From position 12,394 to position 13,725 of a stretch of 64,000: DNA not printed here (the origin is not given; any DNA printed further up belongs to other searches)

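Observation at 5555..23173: Eight-copy uncharacterised ~340-aa protein family inside a LicT-controlled beta-glucoside PTS / phospho-beta-glucosidase locus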

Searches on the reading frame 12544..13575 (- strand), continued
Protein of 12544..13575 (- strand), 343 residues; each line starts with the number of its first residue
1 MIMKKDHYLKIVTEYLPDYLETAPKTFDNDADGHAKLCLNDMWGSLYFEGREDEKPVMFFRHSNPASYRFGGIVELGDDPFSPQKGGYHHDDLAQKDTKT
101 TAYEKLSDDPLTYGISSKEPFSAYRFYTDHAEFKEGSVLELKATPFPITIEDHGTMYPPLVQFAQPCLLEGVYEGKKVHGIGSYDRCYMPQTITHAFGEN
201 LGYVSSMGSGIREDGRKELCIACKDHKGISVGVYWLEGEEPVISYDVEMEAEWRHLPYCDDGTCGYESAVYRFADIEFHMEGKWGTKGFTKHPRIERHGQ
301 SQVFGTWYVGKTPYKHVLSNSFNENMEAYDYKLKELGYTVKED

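Call 62: find_encoding_contigs(protein=P0061, flank=7000, max_places=2)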
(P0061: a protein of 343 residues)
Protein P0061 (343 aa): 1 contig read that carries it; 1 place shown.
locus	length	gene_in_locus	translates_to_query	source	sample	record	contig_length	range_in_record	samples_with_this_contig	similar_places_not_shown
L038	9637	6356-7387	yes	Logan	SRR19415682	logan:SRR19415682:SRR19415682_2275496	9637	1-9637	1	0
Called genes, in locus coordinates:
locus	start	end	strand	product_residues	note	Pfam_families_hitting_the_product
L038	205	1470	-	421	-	PF00480:ROK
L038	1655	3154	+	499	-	PF00005:ABC_tran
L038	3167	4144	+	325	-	PF02653:BPD_transp_2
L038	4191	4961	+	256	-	PF13407:Peripla_BP_4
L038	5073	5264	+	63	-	-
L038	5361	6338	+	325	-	PF02653:BPD_transp_2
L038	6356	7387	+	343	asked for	-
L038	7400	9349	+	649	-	PF00724:Oxidored_FMN, PF00890:FAD_binding_2 (faint), PF01134:GIDA (faint), PF01262:AlaDh_PNT_C (faint), PF07992:Pyr_redox_2, PF12831:FAD_oxidored (weak), PF13738:Pyr_redox_3, PF00070:Pyr_redox, +4 more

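Call 71: find_homologous_proteins(query=A3, max_evalue=1)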
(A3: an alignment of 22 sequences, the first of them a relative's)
Query A3 (22 sequences) (383 aa, profile of the alignment): 2 proteins with E <= 1 among 8000 candidates.
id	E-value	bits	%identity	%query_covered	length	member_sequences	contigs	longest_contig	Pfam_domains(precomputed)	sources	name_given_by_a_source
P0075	8.3e-117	408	100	100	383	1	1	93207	-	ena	-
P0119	5.2e-62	228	25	44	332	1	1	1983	-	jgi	jgi:hypothetical protein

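Call 84: find_related_loci(query=A6, collection=metagenome_contigs, flank=7000)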
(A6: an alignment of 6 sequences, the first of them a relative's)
Query A6 (343 aa) in metagenome_contigs; peptide patterns used: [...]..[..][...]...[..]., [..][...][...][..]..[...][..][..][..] (x = any residue, [..] = any of these).
140 stretches matched a pattern; 2 encode a relative of the query (tblastn E <= 1e-3); 2 distinct loci.
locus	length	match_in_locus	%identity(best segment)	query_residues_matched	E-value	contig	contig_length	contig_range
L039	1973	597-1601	37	4-341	1e-55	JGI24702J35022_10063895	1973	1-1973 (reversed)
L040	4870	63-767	38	99-336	3e-49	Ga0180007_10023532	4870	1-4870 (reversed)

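Call 86: search_protein_families(library=pfam, proteins=[L040:919-2052:+, L040:2138-3814:+, L040:3829-4476:+, L036:93-1223:+, L039:179-514:+, L037:54-392:+, L019:1777-3069:-, L029:241-843:+, L029:846-1202:+, L030:3068-3439:+], max_evalue=0.001)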
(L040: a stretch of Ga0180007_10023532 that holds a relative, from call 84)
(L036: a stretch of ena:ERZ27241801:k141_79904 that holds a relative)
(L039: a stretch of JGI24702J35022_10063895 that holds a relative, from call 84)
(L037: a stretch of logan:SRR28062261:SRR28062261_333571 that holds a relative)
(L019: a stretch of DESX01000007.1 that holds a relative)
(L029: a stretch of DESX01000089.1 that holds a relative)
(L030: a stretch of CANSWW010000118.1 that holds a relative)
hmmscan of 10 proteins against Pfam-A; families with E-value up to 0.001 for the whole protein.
L040:919-2052:+ (377 aa): 2 families
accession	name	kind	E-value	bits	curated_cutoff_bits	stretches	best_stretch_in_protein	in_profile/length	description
PF00557.29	Peptidase_M24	-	2.2e-15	57.4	23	1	150-344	2-208/208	Metallopeptidase family M24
PF01321.24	Creatinase_N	-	0.00015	22.7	22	1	22-118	2-84/128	Creatinase/Prolidase N-terminal domain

L040:2138-3814:+ (558 aa): 2 families
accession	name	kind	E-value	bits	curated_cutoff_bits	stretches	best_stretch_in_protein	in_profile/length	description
PF02782.22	FGGY_C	-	8.1e-42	143.7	27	1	289-487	2-198/198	FGGY family of carbohydrate kinases, C-terminal domain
PF00370.27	FGGY_N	-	2.4e-16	60.5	28.8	1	4-276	1-242/245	FGGY family of carbohydrate kinases, N-terminal domain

L040:3829-4476:+ (215 aa): 1 family
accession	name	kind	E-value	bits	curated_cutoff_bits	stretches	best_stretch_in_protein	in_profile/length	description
PF00596.27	Aldolase_II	-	6.5e-51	173.3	22.2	1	8-183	1-181/183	Class II Aldolase and Adducin N-terminal domain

L036:93-1223:+ (376 aa): 1 family
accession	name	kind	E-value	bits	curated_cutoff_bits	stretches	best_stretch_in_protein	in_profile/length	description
PF07690.21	MFS_1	-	9.4e-28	97.6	33.4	2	8-324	86-345/347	Major Facilitator Superfamily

L039:179-514:+ (111 aa): 0 families

L037:54-392:+ (112 aa): 0 families

L019:1777-3069:- (430 aa): 1 family
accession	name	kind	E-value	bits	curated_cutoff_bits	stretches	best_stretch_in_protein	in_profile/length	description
PF02378.23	PTS_EIIC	-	3.3e-25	89.3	30.7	1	39-349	2-316/319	Phosphotransferase system, EIIC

L029:241-843:+ (200 aa): 1 family
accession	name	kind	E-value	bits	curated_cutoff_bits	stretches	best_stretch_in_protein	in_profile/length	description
PF00359.27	PTS_EIIA_2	-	5.2e-24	85.3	27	1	54-191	2-143/144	Phosphoenolpyruvate-dependent sugar phosphotransferase system, EIIA 2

L029:846-1202:+ (118 aa): 1 family
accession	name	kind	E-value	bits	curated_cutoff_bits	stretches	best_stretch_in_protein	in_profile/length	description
PF02255.21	PTS_IIA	-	1.5e-25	89.5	27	1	9-101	3-94/94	PTS system, Lactose/Cellobiose specific IIA subunit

L030:3068-3439:+ (123 aa): 1 family
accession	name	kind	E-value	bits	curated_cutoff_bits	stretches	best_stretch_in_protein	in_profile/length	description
PF14833.11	NAD_binding_11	-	4.5e-21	75.8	30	1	7-101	18-112/122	NAD-binding of NADP-dependent 3-hydroxyisobutyrate dehydrogenase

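Call 90: search_protein_families(library=pfam, alignment_id=A2, max_evalue=10)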
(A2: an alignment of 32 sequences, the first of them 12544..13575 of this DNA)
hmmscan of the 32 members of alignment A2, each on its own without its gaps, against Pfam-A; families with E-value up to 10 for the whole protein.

A. member 1, window:12544-13575:- (343 aa): 0 families

B. families by the number of members that match (of 32 scanned): 6 families
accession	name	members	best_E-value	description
PF13780.11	DUF4176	5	0.0015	Domain of unknown function (DUF4176)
PF16942.10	CclA_1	2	0.077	Putative cyclic bacteriocin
PF21661.2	DUF6860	2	0.093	Domain of unknown function (DUF6860)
PF07202.18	Tcp10_C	1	0.031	T-complex protein 10 C-terminus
PF09051.15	SNN_cytoplasm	1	0.19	Stannin cytoplasmic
PF00323.24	Defensin_1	1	0.2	Mammalian defensin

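Call 97: search_protein_families(library=padloc, proteins=[window:12544-13575:-], max_evalue=0.01)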
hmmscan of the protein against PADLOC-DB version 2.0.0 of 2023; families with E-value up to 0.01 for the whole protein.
window:12544-13575:- (343 aa): 0 families
